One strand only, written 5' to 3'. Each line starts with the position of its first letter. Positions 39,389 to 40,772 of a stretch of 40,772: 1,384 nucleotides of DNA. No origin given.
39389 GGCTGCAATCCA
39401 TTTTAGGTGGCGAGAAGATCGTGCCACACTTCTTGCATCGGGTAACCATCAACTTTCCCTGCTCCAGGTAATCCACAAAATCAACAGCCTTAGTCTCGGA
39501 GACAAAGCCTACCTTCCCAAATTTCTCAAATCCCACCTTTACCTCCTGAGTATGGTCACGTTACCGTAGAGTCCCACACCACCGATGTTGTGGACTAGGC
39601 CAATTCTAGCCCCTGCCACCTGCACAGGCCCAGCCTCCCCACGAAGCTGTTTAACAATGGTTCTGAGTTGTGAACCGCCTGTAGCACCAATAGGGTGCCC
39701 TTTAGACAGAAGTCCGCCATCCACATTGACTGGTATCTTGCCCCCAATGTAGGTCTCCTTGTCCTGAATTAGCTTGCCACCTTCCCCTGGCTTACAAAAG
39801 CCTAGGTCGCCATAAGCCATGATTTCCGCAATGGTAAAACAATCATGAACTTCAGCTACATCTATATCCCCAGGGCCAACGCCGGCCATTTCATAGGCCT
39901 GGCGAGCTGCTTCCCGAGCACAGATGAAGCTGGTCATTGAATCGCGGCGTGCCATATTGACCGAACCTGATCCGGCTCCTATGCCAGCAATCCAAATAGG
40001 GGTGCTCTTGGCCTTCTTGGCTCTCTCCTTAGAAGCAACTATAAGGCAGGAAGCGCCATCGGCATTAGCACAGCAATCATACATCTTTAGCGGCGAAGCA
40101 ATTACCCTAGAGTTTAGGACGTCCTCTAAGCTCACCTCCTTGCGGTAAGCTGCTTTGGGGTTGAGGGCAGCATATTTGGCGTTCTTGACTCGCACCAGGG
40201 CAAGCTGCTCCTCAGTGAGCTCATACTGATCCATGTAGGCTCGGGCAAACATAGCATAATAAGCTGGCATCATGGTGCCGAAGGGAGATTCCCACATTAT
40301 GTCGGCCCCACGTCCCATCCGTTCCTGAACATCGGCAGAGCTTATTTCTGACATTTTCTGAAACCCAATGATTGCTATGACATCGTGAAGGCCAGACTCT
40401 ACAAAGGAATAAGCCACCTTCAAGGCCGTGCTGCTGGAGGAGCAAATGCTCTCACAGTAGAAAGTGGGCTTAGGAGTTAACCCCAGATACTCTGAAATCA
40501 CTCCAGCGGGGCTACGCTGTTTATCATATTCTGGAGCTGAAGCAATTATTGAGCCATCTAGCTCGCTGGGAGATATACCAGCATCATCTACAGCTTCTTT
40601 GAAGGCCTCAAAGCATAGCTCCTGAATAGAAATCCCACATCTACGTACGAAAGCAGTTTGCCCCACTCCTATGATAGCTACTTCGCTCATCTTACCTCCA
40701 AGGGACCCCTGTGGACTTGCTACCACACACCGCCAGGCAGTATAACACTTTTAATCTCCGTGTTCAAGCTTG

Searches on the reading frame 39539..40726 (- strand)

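Call 42: search_protein_families(library=ncbifam, max_evalue=1e-10, proteins=[window:39539-40726:-])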
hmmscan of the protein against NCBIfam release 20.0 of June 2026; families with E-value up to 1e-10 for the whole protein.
window:39539-40726:- (395 aa): 23 families
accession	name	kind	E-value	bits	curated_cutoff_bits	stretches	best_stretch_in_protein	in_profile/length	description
NF004720.0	PRK06064.1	subfamily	5e-134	446.9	420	1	13-395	1-387/389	thiolase domain-containing protein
NF009228.0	PRK12578.1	subfamily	4.9e-124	413.9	485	1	14-395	3-387/387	thiolase domain-containing protein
NF053570.1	AcCoTHIOL_METTL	equivalog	1.4e-100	336.9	600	1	13-393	1-381/385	acetyl-CoA acetyltransferase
NF004810.0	PRK06157.1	equivalog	1e-83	281.7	403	1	13-386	6-386/400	acetyl-CoA acetyltransferase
NF004982.0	PRK06365.1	equivalog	2.1e-83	280.7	695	2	10-264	12-268/430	thiolase domain-containing protein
NF006102.0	PRK08256.1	subfamily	3.1e-82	276.7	436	1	13-394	2-391/394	lipid-transfer protein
NF005704.0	PRK07516.1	subfamily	5.9e-78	262.5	412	1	14-394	2-386/389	thiolase domain-containing protein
NF004811.0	PRK06158.1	subfamily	4.1e-75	253.1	421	1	15-384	9-369/384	acetyl-CoA acetyltransferase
NF053628.1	BnzsclthlBbsBGT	equivalog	4.3e-66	223.3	750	1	14-388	5-374/389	benzoylsuccinyl-CoA thiolase subunit BbsB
NF006180.0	PRK08313.1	subfamily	6.4e-66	222.8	514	1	13-391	3-380/389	thiolase domain-containing protein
NF004715.0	PRK06059.1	equivalog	2.5e-65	221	424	1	13-389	3-394/399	lipid-transfer protein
NF006010.0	PRK08142.1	subfamily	8.2e-65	219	462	1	30-384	21-373/388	thiolase domain-containing protein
NF005892.0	PRK07855.1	subfamily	6.5e-63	212.9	469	1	15-383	7-379/390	lipid-transfer protein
NF004721.0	PRK06065.1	equivalog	7e-58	196.4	455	1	14-384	10-382/393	thiolase domain-containing protein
NF004936.0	PRK06289.1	equivalog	5.7e-55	186.7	375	1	13-384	2-392/405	acetyl-CoA acetyltransferase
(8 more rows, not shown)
